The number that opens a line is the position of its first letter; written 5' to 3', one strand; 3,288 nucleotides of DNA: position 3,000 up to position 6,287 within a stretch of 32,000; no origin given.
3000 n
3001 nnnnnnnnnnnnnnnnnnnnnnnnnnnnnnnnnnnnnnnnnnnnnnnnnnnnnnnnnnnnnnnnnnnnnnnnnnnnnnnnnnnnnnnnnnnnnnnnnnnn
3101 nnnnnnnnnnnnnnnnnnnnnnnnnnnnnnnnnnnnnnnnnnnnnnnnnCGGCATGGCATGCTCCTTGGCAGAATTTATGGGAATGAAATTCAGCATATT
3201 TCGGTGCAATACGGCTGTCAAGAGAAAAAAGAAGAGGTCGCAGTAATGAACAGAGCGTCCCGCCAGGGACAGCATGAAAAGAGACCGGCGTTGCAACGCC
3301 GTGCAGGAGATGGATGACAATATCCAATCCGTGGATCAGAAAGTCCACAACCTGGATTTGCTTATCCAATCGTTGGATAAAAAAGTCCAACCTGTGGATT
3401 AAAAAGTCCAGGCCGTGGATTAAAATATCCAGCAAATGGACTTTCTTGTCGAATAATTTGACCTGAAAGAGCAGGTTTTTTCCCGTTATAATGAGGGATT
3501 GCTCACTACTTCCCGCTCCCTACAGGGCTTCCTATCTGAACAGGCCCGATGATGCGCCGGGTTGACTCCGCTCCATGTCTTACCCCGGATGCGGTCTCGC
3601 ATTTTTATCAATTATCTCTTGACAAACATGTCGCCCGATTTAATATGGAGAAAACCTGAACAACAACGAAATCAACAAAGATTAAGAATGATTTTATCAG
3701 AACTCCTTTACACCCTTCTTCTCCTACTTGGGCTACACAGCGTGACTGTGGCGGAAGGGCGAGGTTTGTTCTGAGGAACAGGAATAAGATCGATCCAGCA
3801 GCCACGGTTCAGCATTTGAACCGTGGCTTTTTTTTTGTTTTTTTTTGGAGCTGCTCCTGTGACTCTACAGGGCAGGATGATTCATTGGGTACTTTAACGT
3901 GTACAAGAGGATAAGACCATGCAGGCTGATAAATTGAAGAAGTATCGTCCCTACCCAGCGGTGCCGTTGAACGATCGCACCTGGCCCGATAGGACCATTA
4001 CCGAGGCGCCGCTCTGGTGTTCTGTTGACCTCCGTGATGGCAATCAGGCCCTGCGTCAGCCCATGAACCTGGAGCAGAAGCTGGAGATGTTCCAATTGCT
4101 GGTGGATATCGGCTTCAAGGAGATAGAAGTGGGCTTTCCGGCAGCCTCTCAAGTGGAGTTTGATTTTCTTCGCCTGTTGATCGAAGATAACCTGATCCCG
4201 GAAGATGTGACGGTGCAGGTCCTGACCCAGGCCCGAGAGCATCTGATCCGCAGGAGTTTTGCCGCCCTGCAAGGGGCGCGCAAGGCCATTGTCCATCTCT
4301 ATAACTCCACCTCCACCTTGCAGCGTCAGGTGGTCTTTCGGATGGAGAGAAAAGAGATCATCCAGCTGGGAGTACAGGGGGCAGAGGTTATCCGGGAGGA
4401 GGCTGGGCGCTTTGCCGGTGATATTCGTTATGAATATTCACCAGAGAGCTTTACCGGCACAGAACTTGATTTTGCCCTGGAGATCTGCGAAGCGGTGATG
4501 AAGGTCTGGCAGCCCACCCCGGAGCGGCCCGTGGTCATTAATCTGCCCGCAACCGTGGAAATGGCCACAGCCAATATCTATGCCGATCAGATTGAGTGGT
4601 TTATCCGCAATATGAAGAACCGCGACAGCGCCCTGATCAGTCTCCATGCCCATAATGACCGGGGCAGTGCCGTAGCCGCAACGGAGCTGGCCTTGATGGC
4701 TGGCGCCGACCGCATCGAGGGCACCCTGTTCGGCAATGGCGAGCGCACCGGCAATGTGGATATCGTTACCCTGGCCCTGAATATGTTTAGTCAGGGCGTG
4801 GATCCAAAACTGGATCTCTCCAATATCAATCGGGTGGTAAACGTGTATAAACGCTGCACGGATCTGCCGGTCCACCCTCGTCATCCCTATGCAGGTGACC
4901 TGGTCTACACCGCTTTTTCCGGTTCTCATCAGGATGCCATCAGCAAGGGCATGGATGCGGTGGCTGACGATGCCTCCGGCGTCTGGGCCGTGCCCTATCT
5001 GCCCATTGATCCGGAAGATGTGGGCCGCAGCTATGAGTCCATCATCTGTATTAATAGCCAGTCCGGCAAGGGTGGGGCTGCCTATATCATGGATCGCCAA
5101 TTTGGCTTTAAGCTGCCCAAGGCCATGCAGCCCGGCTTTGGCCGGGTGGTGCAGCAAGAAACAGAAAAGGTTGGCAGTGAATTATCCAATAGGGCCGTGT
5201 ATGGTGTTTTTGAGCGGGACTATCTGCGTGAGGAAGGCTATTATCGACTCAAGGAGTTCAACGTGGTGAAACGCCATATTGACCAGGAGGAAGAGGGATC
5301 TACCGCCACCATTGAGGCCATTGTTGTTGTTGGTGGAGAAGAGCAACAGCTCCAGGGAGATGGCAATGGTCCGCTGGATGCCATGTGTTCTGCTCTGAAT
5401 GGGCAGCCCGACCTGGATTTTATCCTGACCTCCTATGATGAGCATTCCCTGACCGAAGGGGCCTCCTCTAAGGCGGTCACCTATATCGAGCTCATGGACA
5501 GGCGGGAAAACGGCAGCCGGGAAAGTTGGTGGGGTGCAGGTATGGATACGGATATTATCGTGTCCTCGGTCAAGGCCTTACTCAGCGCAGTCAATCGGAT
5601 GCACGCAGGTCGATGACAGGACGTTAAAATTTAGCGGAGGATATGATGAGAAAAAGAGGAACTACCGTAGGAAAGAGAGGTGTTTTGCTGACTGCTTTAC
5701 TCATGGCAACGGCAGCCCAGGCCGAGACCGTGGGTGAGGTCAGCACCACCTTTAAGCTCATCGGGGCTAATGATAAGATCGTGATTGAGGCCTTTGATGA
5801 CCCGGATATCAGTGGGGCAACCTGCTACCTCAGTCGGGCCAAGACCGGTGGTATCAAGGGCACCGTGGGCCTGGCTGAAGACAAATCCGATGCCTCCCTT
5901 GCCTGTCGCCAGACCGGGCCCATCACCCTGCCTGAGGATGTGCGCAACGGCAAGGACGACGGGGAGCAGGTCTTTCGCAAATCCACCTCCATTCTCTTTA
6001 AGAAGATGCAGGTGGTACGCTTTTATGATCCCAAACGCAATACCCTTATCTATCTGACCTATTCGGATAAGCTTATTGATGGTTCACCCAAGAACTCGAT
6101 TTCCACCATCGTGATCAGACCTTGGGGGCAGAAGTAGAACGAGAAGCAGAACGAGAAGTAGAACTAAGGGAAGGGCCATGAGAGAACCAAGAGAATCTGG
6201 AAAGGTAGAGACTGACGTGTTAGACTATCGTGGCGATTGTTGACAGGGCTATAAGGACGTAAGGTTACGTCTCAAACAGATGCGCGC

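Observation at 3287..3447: Seven exactly phased 21-bp units of the palindrome RTCCA-N5-TGGAY: an operator/iteron-like array with DnaA-box-like half-sites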

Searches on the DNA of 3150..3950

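Call 23: search_rna_families(source=window, start=3150, end=3950, threshold=evalue, max_evalue=10)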
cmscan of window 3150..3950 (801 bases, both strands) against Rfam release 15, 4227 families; matches with E-value up to 10: 5.
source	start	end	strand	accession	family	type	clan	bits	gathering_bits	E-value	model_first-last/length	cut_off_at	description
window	3341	3421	-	RF00726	mir-87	Gene; miRNA;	-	22.6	49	0.03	1-79/79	no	mir-87 microRNA precursor family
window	3321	3478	+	RF02363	Yfr11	Gene; sRNA;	-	18.6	44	3.4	1-144/144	no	Cyanobacterial functional RNA 11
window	3718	3835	+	RF00021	Spot_42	Gene; sRNA;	-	18.5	80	0.72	1-115/115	no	Spot 42 RNA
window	3767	3834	+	RF01388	isrD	Gene; sRNA;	-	16.3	37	2.2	1-51/51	no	isrD Hfq binding RNA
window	3624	3696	-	RF02701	PsrR1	Gene; sRNA;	-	14.3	42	9.1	1-79/79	no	Photosynthesis regulatory RNA1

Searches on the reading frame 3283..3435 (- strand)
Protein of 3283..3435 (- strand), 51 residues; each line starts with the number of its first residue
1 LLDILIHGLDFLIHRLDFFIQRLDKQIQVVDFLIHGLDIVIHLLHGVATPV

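Call 42: find_homologous_proteins(query=window:3283-3435:-, max_evalue=0.1)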
Query window:3283-3435:- (51 aa): 2 proteins with E <= 0.1 among 3 candidates.
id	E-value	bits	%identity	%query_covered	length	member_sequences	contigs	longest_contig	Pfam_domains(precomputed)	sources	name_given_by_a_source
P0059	1.4e-11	61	69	96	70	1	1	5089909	-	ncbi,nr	ncbi:MAG: hypothetical protein SD837_16840 [Candidatus Electrothrix scaldis]|nr:MAG: hypothetical pr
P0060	2.2e-11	61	67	96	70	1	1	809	-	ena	-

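Call 43: find_encoding_contigs(protein=P0059, flank=8000, max_places=3)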
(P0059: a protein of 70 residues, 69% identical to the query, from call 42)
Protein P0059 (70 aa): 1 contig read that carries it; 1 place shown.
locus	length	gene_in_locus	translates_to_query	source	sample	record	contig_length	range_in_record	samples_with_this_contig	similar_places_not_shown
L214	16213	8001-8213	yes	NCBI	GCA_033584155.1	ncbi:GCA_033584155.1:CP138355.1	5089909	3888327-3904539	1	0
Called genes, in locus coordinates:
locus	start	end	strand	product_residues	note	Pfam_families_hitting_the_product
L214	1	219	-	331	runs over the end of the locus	PF17761:DUF1016_N, PF06250:YhcG_C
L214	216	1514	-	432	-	PF01420:Methylase_S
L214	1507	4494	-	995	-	PF04313:HSDR_N, PF00270:DEAD, PF04851:ResIII, PF18766:SWI2_SNF2, PF22679:T1R_D3-like, PF12008:EcoR124_C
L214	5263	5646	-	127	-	PF05981:CreA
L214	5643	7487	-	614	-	-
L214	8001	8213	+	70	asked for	-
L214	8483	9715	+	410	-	-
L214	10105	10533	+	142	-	-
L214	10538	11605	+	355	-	PF06674:DUF1176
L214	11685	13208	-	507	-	PF12895:ANAPC3 (faint)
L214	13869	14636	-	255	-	-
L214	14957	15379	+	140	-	PF00293:NUDIX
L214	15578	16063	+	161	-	PF01152:Bac_globin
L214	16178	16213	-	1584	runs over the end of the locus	PF27051:TamB_N, PF04357:TamB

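Call 44: find_encoding_contigs(protein=P0060, flank=8000, max_places=3)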
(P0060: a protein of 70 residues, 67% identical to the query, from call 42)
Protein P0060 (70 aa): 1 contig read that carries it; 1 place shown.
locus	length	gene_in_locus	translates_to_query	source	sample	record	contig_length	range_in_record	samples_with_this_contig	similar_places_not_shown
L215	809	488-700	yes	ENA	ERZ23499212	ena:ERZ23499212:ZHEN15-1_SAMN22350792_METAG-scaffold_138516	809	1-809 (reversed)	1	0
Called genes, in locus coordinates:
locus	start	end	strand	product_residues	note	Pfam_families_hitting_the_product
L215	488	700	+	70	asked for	-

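Call 49: search_protein_families(library=pfam, proteins=[L214:8483-9715:+, L214:10105-10533:+], max_evalue=0.001)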
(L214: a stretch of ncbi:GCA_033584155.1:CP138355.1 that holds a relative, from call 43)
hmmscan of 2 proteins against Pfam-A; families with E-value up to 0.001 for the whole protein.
L214:8483-9715:+ (410 aa): 3 families
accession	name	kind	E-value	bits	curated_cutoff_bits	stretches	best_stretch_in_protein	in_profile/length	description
PF19565.4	DUF6087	-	2.7e-05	24.8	27.1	0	134-158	44-68/99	Family of unknown function (DUF6087)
PF22579.2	Cbm74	-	6.7e-05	23.1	27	0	138-155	19-38/64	Carbohydrate binding module-like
PF12768.13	Rax2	-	0.00036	20.4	28.8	0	231-298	101-166/254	Rax2 C-terminal beta propeller domain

L214:10105-10533:+ (142 aa): 0 families

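Call 80: search_protein_families(library=phrogs, proteins=[L214:8483-9715:+], max_evalue=0.1)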
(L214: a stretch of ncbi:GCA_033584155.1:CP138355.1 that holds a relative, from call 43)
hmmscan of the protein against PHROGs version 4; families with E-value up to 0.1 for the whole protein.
L214:8483-9715:+ (410 aa): 5 families
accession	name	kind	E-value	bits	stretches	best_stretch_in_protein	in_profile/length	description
phrog_29556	-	unknown function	2.4e-05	25.1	0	133-146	3-16/47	-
phrog_28418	-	unknown function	0.00012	23.1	0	229-243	13-27/75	-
phrog_16969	-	unknown function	0.0014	20.1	0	186-245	10-67/95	-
phrog_32122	-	unknown function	0.03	15.7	0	135-162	62-89/105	-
phrog_4950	-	tail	0.059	14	0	102-167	67-129/192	tail fiber protein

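Call 98: search_protein_families(library=padloc, proteins=[L214:8483-9715:+], max_evalue=0.1)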
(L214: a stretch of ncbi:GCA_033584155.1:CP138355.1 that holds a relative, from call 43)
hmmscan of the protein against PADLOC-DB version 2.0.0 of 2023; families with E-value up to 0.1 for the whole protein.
L214:8483-9715:+ (410 aa): 0 families

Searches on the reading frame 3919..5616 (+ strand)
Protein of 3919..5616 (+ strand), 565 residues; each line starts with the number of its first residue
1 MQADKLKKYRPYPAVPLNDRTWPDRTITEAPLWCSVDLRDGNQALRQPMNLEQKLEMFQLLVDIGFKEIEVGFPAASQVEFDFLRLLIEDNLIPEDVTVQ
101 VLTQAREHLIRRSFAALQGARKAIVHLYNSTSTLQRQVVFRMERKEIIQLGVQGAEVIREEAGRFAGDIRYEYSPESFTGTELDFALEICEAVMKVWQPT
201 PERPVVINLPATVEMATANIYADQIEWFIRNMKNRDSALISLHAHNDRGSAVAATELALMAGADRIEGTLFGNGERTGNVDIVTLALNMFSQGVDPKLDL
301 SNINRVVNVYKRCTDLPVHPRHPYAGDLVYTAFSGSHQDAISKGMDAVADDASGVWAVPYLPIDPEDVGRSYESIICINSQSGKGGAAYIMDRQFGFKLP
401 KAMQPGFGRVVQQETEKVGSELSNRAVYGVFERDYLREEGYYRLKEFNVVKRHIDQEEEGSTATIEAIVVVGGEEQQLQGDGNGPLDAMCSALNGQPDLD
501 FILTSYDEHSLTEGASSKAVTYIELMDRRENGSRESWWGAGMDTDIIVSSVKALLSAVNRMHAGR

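Call 8: search_protein_families(library=pfam, proteins=[window:3919-5616:+], max_evalue=0.01)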
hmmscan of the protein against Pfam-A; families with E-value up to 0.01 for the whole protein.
window:3919-5616:+ (565 aa): 3 families
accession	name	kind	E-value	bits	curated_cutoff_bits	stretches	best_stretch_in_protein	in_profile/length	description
PF00682.25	HMGL-like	-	1.2e-75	254.7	29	1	32-308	3-258/260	HMGL-like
PF22615.1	IPMS_D2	-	1.1e-33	115.7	27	1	327-391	1-65/66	Alpha-isopropylmalate synthase, post-catalytic domain-like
PF08502.15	LeuA_dimer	-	9.7e-27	93.9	24.9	1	423-561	3-130/131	LeuA allosteric (dimerisation) domain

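Call 25: find_related_loci(query=window:3919-5616:+, collection=metagenome_contigs, flank=3000)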
Query window:3919-5616:+ (565 aa) in metagenome_contigs; peptide patterns used: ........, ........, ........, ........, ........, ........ (x = any residue, [..] = any of these).
600 stretches matched a pattern (row limit reached: there are more); 524 encode a relative of the query (tblastn E <= 1e-3); the best 80 are kept; 80 distinct loci.
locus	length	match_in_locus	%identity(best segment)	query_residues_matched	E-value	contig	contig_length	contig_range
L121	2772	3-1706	88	1-565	0e+0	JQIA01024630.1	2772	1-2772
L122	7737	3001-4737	80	1-565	0e+0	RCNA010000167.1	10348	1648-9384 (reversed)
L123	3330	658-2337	77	1-564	0e+0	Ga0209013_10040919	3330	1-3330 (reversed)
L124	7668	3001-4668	74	1-560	0e+0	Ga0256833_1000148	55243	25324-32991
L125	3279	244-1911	71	1-560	0e+0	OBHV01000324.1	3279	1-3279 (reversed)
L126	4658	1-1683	71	1-565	0e+0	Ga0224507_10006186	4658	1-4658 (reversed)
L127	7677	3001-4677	71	1-563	0e+0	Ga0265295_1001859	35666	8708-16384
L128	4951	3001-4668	72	1-560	0e+0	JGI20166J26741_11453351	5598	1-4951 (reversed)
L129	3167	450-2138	71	1-565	0e+0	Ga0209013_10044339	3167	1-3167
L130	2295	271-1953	70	1-565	0e+0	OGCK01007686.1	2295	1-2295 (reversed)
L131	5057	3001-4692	70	1-563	0e+0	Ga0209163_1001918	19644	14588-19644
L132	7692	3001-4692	70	1-563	0e+0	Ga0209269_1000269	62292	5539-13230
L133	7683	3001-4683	69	1-565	0e+0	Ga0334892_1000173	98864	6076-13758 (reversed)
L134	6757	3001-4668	70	1-560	0e+0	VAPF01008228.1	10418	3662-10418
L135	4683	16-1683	69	1-560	0e+0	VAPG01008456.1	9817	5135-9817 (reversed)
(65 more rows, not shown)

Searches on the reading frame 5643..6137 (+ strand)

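Call 8: search_protein_families(library=pfam, proteins=[window:5643-6137:+], max_evalue=0.01)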
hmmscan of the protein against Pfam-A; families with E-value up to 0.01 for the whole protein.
window:5643-6137:+ (164 aa): 1 family
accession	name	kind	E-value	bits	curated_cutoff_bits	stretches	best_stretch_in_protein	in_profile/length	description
PF05981.17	CreA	-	2.6e-59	199.3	25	1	30-161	1-131/131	CreA protein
